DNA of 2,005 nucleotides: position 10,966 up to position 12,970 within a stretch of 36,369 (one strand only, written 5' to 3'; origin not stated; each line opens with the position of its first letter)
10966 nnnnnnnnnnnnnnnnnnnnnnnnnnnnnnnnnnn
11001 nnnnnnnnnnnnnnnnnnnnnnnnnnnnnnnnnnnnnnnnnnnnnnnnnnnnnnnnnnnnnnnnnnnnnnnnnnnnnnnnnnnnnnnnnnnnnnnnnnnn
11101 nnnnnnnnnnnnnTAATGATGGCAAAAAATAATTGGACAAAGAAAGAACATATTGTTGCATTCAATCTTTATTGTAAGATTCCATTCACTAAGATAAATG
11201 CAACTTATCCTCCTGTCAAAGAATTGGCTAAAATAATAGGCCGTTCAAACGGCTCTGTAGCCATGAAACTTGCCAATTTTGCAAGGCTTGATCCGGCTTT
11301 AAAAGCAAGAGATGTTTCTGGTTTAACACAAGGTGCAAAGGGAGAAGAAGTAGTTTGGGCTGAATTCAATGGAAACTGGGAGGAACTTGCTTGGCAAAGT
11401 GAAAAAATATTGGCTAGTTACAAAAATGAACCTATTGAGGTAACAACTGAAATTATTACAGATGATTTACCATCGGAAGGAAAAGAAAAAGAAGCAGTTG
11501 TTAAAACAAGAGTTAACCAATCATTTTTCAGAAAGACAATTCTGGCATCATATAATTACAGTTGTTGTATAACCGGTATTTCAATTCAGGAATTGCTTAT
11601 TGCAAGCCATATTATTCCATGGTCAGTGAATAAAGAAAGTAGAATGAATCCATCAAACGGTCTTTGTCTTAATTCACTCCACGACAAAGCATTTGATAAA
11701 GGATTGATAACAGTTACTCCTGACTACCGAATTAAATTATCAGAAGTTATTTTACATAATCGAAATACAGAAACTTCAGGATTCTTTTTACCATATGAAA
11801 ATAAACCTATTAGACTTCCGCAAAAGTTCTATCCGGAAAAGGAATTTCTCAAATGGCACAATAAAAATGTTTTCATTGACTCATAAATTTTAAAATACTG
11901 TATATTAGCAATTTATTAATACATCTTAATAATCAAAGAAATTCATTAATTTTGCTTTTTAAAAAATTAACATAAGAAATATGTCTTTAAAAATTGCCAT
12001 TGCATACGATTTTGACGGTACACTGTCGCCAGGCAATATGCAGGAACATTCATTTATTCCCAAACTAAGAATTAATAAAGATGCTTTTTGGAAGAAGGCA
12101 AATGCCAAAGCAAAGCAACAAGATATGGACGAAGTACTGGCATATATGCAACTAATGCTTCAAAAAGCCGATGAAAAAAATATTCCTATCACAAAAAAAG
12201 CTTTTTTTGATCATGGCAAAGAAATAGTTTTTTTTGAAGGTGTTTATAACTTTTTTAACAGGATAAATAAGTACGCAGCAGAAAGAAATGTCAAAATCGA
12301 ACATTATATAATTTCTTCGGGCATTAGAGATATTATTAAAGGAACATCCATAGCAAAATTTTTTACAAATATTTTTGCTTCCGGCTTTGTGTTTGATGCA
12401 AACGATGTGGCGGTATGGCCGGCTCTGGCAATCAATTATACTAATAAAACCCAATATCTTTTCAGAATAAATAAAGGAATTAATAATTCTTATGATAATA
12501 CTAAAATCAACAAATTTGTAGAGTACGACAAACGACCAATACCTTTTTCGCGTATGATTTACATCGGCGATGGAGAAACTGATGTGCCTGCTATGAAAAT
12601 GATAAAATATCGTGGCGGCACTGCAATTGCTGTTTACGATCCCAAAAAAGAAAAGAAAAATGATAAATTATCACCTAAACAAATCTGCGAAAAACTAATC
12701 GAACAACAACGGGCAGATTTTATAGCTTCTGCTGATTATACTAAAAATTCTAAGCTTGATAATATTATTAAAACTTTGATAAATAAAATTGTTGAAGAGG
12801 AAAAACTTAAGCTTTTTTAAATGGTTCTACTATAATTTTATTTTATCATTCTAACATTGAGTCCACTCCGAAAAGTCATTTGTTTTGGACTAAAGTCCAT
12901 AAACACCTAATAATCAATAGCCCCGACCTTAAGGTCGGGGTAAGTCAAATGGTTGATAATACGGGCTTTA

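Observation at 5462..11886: C-protein/Vsr/Dcm operon continues into a histidine-kinase-like GHKL protein, a receiver-domain protein and an HNH nuclease: a candidate phosphorelay-gated restriction or defence module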

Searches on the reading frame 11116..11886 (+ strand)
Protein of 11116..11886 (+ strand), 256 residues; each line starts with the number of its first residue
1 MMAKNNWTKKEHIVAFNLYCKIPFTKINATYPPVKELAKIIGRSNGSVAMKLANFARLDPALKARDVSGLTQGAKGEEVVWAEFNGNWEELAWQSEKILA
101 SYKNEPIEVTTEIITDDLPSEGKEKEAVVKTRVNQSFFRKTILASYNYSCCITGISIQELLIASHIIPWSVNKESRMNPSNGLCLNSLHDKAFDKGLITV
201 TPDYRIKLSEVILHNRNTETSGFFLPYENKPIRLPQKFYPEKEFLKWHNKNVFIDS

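Call 3: search_protein_families(library=pfam, proteins=[window:11116-11886:+], max_evalue=0.1)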
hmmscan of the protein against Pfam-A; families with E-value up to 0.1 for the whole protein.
window:11116-11886:+ (256 aa): 1 family
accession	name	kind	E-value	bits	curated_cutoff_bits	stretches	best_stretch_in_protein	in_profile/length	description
PF13391.12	HNH_2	-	5.7e-14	52.2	21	1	150-200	1-65/66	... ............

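Call 4: search_protein_families(library=padloc, proteins=[window:11116-11886:+], max_evalue=0.1)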
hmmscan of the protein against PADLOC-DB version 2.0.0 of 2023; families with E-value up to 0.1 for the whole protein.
window:11116-11886:+ (256 aa): 2 families
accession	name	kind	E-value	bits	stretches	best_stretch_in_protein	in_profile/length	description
PDLC04132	HNH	-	2.4e-91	303.8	1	1-255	23-274/286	-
PDLC03546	HNH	-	1.7e-43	146.6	1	4-254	11-278/282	Type II restriction enzyme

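Call 5: search_protein_families(library=ncbifam, proteins=[window:11116-11886:+], max_evalue=0.1)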
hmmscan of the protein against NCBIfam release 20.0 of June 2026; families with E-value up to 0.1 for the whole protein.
window:11116-11886:+ (256 aa): 1 family
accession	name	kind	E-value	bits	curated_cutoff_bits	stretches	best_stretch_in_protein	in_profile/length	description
NF045808.1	PT-DNA_restrict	exception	2.8e-19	69.3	180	1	130-253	157-283/284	phosphorothioated DNA-binding restriction endonuclease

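Call 45: search_solved_structures(query=window:11116-11886:+, max_evalue=1, show_alignments=2)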
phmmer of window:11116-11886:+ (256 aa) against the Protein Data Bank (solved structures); distinct sequences matched with E-value up to 1: 1.
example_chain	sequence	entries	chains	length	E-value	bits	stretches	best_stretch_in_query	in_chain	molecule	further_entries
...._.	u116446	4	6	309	1e-11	48.4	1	114-210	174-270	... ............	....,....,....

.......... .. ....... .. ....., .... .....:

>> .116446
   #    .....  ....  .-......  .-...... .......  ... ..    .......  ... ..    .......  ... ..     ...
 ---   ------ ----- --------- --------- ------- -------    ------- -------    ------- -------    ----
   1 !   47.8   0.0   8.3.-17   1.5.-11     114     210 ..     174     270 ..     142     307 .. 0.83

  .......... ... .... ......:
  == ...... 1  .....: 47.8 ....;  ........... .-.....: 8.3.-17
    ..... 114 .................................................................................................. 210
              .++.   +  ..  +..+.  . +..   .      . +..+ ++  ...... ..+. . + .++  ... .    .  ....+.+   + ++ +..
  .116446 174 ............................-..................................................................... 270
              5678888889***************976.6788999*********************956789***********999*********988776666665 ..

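Call 81: find_homologous_proteins(query=window:11116-11886:+)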
Query window:11116-11886:+ (256 aa): 7644 proteins with E <= 0.001 among 8000 candidates; the best 120 are listed.
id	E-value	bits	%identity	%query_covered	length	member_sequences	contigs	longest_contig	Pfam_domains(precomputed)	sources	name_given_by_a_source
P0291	1.6e-170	583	100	100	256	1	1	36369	PF13391.13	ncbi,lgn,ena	-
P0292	8.6e-138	476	80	99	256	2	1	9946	PF13391.13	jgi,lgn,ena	-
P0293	8.3e-130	450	76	99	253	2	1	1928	PF13391.13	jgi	jgi:putative restriction endonuclease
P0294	4.9e-129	448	74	99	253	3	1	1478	PF13391.13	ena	-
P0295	3.4e-128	445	76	95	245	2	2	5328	PF13391.13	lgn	-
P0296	6.5e-126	437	75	100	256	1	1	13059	PF13391.13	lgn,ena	-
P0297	3.5e-125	435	72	99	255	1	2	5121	PF13391.13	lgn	-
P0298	1.8e-124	433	72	100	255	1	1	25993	PF13391.13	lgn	-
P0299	3.1e-124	432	74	100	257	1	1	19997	PF13391.13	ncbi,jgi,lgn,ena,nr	ncbi:MAG: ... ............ [Cyclobacteriaceae bacterium]|nr:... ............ [Cyclobacteriaceae bact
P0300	7.6e-123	427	71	99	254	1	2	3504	PF13391.13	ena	-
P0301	3.3e-122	425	75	96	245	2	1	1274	PF13391.13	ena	-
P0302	5.1e-122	425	70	99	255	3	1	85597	PF13391.13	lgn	-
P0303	1.5e-121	423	71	99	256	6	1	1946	PF13391.13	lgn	-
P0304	4.0e-121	422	72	99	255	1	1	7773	PF13391.13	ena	-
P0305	6.7e-121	421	70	99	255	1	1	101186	PF13391.13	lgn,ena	-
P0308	4.9e-120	418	74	98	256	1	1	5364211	PF13391.13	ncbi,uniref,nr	ncbi:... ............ [Sinomicrobium kalidii]|uniref:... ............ n=1 Tax=Sinomicrobium kalidii 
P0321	1.8e-115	403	68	99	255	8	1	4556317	PF13391.13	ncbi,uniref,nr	ncbi:putative restriction endonuclease [Chryseobacterium sp. H1D6B]|uniref:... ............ n=1 Tax=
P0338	3.9e-112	392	67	98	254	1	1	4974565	PF13391.13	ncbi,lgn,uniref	ncbi:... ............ [Algoriphagus yeomjeoni]|uniref:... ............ n=1 Tax=Algoriphagus yeomjeon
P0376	4.3e-107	376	66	97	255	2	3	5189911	PF13391.13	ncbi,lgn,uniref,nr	ncbi:endonuclease [Prolixibacter bellariivorans]|uniref:Endonuclease n=1 Tax=Prolixibacter bellariiv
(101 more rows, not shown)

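Call 82: find_encoding_contigs(protein=P0308, flank=8000, max_places=1)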
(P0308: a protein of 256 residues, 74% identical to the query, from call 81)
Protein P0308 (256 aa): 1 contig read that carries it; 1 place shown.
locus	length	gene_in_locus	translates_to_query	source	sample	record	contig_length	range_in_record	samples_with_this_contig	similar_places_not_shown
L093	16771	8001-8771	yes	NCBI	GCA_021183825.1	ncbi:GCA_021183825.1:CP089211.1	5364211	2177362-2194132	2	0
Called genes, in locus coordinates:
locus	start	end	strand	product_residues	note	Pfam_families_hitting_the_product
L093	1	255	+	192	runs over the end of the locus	PF09568:RE_MjaI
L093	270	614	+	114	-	-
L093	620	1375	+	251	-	PF09568:RE_MjaI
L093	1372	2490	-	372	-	PF01555:N6_N4_Mtase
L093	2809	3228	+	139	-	PF03852:Vsr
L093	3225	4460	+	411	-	PF00145:DNA_methylase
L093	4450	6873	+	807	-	PF02518:HATPase_c (faint), PF13589:HATPase_c_3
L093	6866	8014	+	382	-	-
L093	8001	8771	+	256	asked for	PF13391:HNH_2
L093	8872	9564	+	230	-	-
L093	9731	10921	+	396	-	PF14281:PDDEXK_4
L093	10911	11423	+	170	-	-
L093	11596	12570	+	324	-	-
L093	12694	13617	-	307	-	-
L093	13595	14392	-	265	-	-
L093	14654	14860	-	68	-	-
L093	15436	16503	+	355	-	PF13784:Fic_N, PF02661:Fic, PF21248:SoFic-like_C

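Call 83: find_encoding_contigs(protein=P0321, flank=8000, max_places=1)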
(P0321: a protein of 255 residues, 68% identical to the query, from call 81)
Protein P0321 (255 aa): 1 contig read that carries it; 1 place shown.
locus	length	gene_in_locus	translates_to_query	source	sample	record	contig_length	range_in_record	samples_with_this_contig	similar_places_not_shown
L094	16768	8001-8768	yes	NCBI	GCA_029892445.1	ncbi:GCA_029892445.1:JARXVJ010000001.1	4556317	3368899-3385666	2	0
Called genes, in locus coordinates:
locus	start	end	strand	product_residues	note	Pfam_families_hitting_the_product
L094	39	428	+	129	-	PF01042:Ribonuc_L-PSP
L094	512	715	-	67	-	PF14020:DUF4236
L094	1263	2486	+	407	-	PF17293:Arm-DNA-bind_5, PF13102:Phage_int_SAM_5, PF00589:Phage_integrase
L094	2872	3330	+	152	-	PF03852:Vsr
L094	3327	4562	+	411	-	PF00145:DNA_methylase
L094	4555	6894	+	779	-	PF13589:HATPase_c_3, PF02518:HATPase_c (weak)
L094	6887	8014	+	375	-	-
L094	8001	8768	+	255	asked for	PF13391:HNH_2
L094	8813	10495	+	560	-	-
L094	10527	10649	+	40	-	-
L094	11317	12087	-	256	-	PF18730:HEPN_Cthe2314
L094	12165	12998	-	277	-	PF08867:FRG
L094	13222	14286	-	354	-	-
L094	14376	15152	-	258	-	PF01936:NYN, PF12872:OST-HTH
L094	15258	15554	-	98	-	PF04218:CENP-B_N (faint)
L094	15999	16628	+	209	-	-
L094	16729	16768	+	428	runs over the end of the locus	PF00578:AhpC-TSA (weak), PF08534:Redoxin, PF00085:Thioredoxin, PF13905:Thioredoxin_8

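Call 84: find_encoding_contigs(protein=P0338, flank=8000, max_places=1)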
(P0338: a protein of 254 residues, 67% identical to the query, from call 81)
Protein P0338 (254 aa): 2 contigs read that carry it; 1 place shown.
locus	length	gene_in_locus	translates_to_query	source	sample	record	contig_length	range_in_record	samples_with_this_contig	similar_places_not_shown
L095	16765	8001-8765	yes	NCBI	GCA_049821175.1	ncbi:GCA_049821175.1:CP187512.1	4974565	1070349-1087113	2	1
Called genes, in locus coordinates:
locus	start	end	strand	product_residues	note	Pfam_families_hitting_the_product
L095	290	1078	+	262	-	-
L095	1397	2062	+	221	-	-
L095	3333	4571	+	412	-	PF00145:DNA_methylase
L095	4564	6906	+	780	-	PF13589:HATPase_c_3, PF02518:HATPase_c (weak)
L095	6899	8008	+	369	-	-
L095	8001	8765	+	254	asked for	PF13391:HNH_2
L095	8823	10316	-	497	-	PF00078:RVT_1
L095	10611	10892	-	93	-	-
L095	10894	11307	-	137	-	PF01381:HTH_3, PF12844:HTH_19 (weak), PF13560:HTH_31 (weak)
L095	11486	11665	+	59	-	-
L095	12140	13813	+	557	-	PF13098:Thioredoxin_2 (faint), PF13905:Thioredoxin_8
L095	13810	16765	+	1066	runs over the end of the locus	PF13620:CarboxypepD_reg, PF13715:CarbopepD_reg_2, PF07715:Plug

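Call 85: find_encoding_contigs(protein=P0376, flank=8000, max_places=1)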
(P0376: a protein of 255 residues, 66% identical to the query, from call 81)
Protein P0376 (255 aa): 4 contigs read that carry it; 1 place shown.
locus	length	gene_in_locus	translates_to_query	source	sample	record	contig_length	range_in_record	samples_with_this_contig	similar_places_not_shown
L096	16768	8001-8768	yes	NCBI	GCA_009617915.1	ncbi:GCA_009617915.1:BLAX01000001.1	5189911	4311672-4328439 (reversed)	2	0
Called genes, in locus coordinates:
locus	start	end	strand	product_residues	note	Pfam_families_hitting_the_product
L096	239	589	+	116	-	-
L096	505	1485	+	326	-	PF00665:rve, PF13683:rve_3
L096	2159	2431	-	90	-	-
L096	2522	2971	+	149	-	PF03852:Vsr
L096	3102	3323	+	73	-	PF13560:HTH_31, PF12844:HTH_19, PF13443:HTH_26, PF01381:HTH_3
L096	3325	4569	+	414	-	PF00145:DNA_methylase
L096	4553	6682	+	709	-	PF02518:HATPase_c (weak), PF13589:HATPase_c_3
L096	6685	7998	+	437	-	-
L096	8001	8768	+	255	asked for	PF13391:HNH_2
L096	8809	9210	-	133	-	PF12844:HTH_19, PF01381:HTH_3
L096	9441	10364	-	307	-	-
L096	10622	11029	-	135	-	PF01381:HTH_3, PF12844:HTH_19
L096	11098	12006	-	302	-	PF01909:NTP_transf_2 (faint), PF18765:Polbeta (weak), PF05168:HEPN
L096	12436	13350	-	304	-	PF12833:HTH_18, PF00165:HTH_AraC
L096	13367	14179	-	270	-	PF00106:adh_short, PF01370:Epimerase, PF05368:NmrA (weak), PF08659:KR, PF13460:NAD_binding_10, PF13561:adh_short_C2, PF08643:DUF1776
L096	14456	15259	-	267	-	-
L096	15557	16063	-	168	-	PF00903:Glyoxalase (weak)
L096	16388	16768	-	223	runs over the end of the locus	PF00702:Hydrolase, PF12710:HAD, PF13419:HAD_2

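Call 87: search_protein_families(library=pfam, proteins=[L094:4555-6894:+, L094:6887-8014:+, L093:4450-6873:+, L093:6866-8014:+, L095:6899-8008:+, L096:6685-7998:+], max_evalue=0.1)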
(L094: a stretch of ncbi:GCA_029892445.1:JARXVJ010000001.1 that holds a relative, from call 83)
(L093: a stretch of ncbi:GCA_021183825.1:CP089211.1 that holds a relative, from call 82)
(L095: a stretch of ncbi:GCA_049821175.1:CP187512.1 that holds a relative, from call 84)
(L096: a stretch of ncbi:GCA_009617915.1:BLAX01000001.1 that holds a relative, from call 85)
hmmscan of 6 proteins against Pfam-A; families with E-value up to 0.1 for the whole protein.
L094:4555-6894:+ (779 aa): 4 families
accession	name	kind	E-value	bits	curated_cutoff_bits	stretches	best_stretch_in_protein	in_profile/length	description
PF13589.12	HATPase_c_3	-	6.2e-20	72.1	25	1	31-153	4-119/137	Histidine kinase-, DNA gyrase B-, and HSP90-like ATPase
PF02518.31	HATPase_c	-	5.3e-09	36.9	26.4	1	681-768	9-100/111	Histidine kinase-, DNA gyrase B-, and HSP90-like ATPase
PF09602.15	PhaP_Bmeg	-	0.024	15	28.3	0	579-672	47-145/168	Polyhydroxyalkanoic acid inclusion protein (PhaP_Bmeg)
PF14501.12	HATPase_c_5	-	0.054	13.8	22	0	677-767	5-93/102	GHKL domain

L094:6887-8014:+ (375 aa): 0 families

L093:4450-6873:+ (807 aa): 4 families
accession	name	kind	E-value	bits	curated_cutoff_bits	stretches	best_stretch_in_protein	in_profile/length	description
PF13589.12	HATPase_c_3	-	3.1e-19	69.8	25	1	31-152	4-118/137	Histidine kinase-, DNA gyrase B-, and HSP90-like ATPase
PF02518.31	HATPase_c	-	2.1e-09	38.2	26.4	1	709-796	9-99/111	Histidine kinase-, DNA gyrase B-, and HSP90-like ATPase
PF10737.14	GerPC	-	0.036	14.5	22.4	1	173-218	126-172/174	Spore germination protein GerPC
PF18563.6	TubC_N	-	0.063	13.8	26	0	193-217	28-51/52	TubC N-terminal docking domain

L093:6866-8014:+ (382 aa): 1 family
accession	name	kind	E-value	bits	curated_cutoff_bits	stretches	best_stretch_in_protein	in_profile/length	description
PF12993.12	DUF3877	-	0.061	13.7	27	0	306-378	77-147/173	Domain of unknown function, E. rectale Gene description (DUF3877)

L095:6899-8008:+ (369 aa): 2 families
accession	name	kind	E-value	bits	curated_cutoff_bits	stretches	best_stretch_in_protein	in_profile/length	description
PF18498.6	DUF5618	-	0.0061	17.2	33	1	10-55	74-119/121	Domain of unknown function (DUF5618)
PF05582.17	Peptidase_U57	-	0.023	14.5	25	1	3-67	102-165/280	YabG peptidase U57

L096:6685-7998:+ (437 aa): 0 families

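Call 98: search_solved_structures(query=A5, max_evalue=10, show_alignments=0)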
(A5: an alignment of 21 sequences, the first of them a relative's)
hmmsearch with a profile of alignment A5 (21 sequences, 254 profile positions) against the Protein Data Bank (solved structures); distinct sequences matched with E-value up to 10: 1.
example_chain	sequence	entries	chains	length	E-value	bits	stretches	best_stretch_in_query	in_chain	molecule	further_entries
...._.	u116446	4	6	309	1e-15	60.9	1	112-214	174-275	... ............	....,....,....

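Call 99: search_protein_families(library=phrogs, proteins=[window:11116-11886:+], max_evalue=0.01)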
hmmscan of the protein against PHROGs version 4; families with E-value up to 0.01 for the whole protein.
window:11116-11886:+ (256 aa): 4 families
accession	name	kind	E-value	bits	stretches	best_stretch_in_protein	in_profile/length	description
phrog_20585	-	unknown function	3.8e-10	40.2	1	107-203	192-288/337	-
phrog_23050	-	unknown function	1.6e-08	35.1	1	125-203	266-341/383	-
phrog_21425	-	unknown function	1.3e-05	25.8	1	126-217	196-285/319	-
phrog_31713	-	unknown function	0.0067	16.6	1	125-201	186-258/292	-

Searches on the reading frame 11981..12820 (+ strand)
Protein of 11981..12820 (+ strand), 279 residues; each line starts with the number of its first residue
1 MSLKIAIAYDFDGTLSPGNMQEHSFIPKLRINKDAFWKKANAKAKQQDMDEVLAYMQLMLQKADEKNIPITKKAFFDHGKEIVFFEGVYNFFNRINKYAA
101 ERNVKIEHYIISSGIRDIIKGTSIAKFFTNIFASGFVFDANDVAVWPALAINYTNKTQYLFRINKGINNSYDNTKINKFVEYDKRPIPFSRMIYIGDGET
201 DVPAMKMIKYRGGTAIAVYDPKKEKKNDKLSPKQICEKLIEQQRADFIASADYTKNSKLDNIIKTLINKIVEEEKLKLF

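Call 3: search_protein_families(library=pfam, proteins=[window:11981-12820:+], max_evalue=0.1)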
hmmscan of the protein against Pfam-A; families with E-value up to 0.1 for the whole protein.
window:11981-12820:+ (279 aa): 3 families
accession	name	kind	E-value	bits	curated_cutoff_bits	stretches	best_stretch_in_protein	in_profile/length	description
PF12710.13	HAD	-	6e-08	33.8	27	1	8-206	2-189/189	haloacid dehalogenase-like hydrolase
PF06888.18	Put_Phosphatase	-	7.4e-06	26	27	1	7-208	3-188/234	Putative Phosphatase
PF00702.32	Hydrolase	-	0.002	19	26.4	0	188-206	170-188/191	haloacid dehalogenase-like hydrolase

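Call 4: search_protein_families(library=padloc, proteins=[window:11981-12820:+], max_evalue=0.1)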
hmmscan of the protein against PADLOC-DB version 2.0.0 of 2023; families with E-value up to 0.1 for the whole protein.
window:11981-12820:+ (279 aa): 3 families
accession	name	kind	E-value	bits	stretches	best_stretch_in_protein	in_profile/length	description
PDLC05002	PDC-S34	-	1.5e-117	390.1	1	3-277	5-273/284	-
PDLC05000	PDC-S34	-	5.1e-114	379.7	1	3-275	2-265/416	-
PDLC05001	PDC-S34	-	3.5e-94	313.9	1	5-277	16-279/384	-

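Call 5: search_protein_families(library=ncbifam, proteins=[window:11981-12820:+], max_evalue=0.1)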
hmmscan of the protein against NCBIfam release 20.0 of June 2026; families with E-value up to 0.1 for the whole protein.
window:11981-12820:+ (279 aa): 4 families
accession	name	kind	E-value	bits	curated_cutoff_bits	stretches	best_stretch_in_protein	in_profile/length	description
TIGR01488.1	HAD-SF-IB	subfamily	7.1e-07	29.4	45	1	7-207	2-176/177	HAD-IB family phosphatase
TIGR01489.1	DKMTPPase-SF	subfamily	1.6e-05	25.1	81.55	1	5-207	2-180/188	MtnX-like HAD-IB family phosphatase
TIGR01484.1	HAD-SF-IIB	subfamily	0.01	15.9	41.8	0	179-212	188-219/221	HAD-IIB family hydrolase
TIGR04007.1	wcaI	equivalog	0.051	12.2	800.45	0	43-89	168-214/407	colanic acid biosynthesis glycosyltransferase WcaI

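Call 99: search_protein_families(library=phrogs, proteins=[window:11981-12820:+], max_evalue=0.01)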
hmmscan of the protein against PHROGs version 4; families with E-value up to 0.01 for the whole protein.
window:11981-12820:+ (279 aa): 0 families
